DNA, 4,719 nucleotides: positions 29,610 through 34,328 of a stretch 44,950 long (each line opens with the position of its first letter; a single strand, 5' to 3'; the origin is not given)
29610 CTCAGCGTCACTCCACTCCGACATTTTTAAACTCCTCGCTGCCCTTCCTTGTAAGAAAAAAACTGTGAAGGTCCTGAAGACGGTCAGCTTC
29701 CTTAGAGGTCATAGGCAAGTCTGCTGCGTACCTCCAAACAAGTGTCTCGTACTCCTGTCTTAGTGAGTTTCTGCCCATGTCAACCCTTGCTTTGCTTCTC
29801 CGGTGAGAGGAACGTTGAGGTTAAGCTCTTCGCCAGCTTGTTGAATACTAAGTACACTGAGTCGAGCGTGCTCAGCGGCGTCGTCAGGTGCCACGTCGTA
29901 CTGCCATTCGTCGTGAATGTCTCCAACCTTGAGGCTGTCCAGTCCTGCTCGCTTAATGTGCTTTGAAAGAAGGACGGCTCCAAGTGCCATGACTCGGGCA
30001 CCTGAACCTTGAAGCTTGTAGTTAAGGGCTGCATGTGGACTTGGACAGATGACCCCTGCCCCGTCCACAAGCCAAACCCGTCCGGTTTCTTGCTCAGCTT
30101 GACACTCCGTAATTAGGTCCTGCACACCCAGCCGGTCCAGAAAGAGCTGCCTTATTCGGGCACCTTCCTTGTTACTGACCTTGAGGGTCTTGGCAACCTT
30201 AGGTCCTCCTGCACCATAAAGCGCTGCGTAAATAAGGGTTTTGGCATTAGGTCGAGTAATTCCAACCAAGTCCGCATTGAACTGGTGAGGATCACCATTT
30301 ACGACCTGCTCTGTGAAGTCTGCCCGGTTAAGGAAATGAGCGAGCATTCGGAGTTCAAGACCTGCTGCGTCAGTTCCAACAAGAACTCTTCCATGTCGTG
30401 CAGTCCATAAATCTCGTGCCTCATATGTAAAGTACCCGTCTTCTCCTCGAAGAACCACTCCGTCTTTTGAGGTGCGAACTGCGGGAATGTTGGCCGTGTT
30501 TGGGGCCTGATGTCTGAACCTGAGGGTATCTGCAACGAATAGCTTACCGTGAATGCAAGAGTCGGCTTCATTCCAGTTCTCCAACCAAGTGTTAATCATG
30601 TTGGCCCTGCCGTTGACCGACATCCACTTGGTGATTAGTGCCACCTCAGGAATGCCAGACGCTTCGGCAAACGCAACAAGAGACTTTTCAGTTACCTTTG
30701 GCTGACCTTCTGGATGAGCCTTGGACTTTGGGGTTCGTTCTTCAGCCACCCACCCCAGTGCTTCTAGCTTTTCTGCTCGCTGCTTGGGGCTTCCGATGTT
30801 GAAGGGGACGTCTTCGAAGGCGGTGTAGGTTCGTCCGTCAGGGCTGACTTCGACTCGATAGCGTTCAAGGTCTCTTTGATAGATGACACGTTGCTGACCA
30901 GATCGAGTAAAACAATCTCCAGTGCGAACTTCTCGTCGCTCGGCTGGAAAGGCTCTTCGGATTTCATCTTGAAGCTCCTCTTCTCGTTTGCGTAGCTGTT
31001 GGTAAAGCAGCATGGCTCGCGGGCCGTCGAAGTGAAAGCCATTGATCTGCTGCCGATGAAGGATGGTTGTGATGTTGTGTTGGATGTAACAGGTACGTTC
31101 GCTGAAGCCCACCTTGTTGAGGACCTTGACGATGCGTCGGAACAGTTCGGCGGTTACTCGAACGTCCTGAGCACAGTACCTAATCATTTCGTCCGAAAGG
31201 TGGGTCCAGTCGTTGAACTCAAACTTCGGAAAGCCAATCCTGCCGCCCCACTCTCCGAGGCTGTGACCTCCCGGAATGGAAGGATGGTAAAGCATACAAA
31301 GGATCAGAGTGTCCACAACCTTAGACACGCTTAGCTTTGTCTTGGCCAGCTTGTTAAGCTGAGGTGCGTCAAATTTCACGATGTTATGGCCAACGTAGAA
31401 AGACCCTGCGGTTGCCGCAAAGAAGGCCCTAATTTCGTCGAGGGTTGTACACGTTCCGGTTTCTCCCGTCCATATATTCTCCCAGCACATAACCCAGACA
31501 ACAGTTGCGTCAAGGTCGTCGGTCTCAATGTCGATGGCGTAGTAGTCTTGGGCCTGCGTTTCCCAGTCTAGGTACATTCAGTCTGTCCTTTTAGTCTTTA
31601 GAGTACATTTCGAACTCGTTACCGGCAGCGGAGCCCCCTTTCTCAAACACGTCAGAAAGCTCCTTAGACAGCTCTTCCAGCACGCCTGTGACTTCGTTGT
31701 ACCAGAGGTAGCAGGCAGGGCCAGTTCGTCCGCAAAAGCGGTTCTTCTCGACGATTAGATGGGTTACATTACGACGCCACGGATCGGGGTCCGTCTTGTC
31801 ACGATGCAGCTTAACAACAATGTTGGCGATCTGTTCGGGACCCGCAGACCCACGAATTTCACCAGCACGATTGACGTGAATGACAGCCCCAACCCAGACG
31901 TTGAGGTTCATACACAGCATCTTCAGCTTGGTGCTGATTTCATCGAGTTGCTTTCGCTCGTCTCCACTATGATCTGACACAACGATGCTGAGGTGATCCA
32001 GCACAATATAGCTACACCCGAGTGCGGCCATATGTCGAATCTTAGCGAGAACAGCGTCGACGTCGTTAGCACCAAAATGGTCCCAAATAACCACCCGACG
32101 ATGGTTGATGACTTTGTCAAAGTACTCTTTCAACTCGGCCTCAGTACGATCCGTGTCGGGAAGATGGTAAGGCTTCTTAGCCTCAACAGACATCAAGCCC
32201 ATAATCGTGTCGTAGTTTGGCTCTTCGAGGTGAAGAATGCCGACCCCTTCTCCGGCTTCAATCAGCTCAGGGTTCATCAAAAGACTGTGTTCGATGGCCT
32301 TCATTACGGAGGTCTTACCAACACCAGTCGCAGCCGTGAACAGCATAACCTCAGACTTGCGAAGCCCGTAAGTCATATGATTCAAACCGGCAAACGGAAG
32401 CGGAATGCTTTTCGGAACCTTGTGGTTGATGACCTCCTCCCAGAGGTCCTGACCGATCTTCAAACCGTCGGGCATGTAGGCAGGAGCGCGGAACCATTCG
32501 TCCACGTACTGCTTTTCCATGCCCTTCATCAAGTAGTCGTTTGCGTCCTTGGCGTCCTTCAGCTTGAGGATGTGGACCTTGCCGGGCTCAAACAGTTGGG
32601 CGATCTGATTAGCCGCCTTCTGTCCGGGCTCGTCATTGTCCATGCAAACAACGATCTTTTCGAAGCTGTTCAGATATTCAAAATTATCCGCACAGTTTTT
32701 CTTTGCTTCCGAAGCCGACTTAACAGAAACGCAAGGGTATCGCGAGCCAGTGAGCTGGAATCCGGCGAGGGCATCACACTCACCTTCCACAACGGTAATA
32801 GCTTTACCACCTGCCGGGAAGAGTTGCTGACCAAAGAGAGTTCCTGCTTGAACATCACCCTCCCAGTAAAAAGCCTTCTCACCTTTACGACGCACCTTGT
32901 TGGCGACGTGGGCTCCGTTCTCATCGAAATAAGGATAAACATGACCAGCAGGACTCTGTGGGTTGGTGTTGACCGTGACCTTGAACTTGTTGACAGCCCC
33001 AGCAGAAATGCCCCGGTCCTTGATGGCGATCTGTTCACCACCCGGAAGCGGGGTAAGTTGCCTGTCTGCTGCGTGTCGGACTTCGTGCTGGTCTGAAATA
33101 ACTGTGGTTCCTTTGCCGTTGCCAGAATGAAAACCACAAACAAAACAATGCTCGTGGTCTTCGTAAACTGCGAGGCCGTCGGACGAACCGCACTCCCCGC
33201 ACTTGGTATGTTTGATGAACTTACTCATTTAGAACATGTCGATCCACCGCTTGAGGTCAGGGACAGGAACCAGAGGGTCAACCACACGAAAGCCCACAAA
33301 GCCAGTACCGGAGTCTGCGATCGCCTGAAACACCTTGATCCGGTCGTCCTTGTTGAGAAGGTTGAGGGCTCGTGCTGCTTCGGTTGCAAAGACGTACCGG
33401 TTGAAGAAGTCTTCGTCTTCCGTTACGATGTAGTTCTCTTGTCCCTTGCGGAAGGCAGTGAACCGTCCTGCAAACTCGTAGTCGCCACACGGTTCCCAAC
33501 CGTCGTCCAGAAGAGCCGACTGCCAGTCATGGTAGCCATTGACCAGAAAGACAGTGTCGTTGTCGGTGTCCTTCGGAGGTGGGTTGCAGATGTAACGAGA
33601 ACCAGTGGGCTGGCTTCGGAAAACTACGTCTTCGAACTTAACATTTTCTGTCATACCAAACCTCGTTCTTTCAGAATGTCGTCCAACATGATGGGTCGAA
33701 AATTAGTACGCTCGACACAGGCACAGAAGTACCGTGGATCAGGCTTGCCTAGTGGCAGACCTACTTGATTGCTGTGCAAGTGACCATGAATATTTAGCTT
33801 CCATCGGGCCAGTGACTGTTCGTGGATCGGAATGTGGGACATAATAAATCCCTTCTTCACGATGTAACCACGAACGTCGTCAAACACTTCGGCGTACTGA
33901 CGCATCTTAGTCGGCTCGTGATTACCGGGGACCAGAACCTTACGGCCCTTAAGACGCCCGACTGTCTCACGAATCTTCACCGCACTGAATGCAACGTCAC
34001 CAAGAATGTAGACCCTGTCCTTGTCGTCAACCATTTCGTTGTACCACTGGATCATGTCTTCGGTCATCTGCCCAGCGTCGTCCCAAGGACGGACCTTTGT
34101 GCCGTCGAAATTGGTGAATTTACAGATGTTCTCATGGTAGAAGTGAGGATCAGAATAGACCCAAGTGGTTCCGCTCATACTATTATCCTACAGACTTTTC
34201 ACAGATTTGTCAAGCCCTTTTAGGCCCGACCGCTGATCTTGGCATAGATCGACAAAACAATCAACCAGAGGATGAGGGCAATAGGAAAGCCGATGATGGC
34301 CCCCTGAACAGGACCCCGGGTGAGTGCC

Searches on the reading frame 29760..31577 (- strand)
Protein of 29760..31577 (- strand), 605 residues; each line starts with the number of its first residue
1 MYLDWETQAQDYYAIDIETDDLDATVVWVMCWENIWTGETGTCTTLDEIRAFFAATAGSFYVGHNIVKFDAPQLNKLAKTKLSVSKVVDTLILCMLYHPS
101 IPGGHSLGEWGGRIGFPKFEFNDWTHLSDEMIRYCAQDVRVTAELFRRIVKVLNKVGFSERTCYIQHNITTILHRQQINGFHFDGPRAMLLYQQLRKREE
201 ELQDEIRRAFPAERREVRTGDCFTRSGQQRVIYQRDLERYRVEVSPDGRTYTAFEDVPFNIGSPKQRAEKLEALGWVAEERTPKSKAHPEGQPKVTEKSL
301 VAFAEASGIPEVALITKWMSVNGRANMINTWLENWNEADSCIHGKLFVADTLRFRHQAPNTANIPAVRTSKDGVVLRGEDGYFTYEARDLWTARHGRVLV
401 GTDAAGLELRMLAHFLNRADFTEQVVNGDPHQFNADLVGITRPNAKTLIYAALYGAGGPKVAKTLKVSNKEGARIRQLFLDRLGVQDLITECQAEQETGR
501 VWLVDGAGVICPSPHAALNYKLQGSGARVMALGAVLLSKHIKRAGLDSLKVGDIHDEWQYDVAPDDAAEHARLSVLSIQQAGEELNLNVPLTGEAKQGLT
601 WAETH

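Call 72: search_protein_families(library=pfam, proteins=[window:29760-31577:-], max_evalue=0.001)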
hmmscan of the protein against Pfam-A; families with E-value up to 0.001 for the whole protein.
window:29760-31577:- (605 aa): 2 families
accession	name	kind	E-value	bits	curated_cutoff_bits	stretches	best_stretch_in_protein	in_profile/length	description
PF00476.26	DNA_pol_A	-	7.2e-29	101.3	34.3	1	253-603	25-381/381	DNA polymerase family A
PF01612.26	DNA_pol_A_exo1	-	0.00092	19.5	23.6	0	125-153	144-172/173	3'-5' exonuclease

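Call 73: search_protein_families(library=phrogs, proteins=[window:29760-31577:-], max_evalue=0.00001)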
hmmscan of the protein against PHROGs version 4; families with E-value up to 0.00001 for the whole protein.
window:29760-31577:- (605 aa): 7 families
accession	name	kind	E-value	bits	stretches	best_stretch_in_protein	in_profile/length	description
phrog_17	-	DNA, RNA and nucleotide metabolism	5.9e-102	343.6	1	9-604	669-1233/1445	DNA polymerase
phrog_15971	-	DNA, RNA and nucleotide metabolism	5.4e-62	211.1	1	163-605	4-376/376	DNA polymerase I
phrog_6375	-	DNA, RNA and nucleotide metabolism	1.1e-17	65.7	1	453-570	1-141/204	DNA polymerase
phrog_24147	-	DNA, RNA and nucleotide metabolism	8.4e-15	55.8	1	515-605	3-93/93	DNA polymerase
phrog_403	-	DNA, RNA and nucleotide metabolism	1.1e-14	55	1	59-154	142-251/321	DNA polymerase exonuclease subunit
phrog_8888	-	DNA, RNA and nucleotide metabolism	4.2e-06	27.9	0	388-562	2-192/295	DNA polymerase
phrog_2573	-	DNA, RNA and nucleotide metabolism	7e-06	26.4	0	516-598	183-271/336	DNA polymerase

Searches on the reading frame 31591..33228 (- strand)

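Call 72: search_protein_families(library=pfam, proteins=[window:31591-33228:-], max_evalue=0.001)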
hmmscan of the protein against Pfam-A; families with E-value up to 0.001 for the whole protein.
window:31591-33228:- (545 aa): 5 families
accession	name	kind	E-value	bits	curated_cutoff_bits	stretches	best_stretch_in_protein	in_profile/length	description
PF03796.21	DnaB_C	-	7.1e-20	71.9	27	1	276-511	3-248/255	DnaB-like helicase C terminal domain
PF13155.12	Toprim_2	-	4.3e-13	49.9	22.1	1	146-233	2-88/88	Toprim-like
PF13362.12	Toprim_3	-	2.9e-07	31.3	27.2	1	146-235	4-91/95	Toprim domain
PF13662.12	Toprim_4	-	4.7e-07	30.4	25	1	144-220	3-81/85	Toprim domain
PF01751.28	Toprim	-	7.9e-05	23.2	23.1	1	136-218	25-91/96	Toprim domain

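Call 73: search_protein_families(library=phrogs, proteins=[window:31591-33228:-], max_evalue=0.00001)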
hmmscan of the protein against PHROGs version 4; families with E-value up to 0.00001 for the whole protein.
window:31591-33228:- (545 aa): 5 families
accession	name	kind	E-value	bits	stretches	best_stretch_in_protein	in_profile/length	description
phrog_239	-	DNA, RNA and nucleotide metabolism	8.7e-152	508.8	1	1-527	36-606/801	DNA primase/helicase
phrog_19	-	DNA, RNA and nucleotide metabolism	9.8e-28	98.4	1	261-522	317-583/621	DnaB-like replicative helicase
phrog_47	-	DNA, RNA and nucleotide metabolism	6e-10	39.3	1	71-235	156-324/947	DNA primase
phrog_849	-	DNA, RNA and nucleotide metabolism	2.5e-08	34.3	1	114-240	211-335/435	DNA primase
phrog_243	-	DNA, RNA and nucleotide metabolism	9.1e-08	32.4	1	274-498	17-243/273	DnaB-like replicative helicase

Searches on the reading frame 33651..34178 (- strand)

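Call 103: search_protein_families(library=pfam, proteins=[window:33651-34178:-], max_evalue=0.01)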
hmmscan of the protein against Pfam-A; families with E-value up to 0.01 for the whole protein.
window:33651-34178:- (175 aa): 1 family
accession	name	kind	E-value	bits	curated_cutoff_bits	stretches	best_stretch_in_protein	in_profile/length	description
PF00149.33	Metallophos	-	0.00046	21.1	21.5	1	5-120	3-104/191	Calcineurin-like phosphoesterase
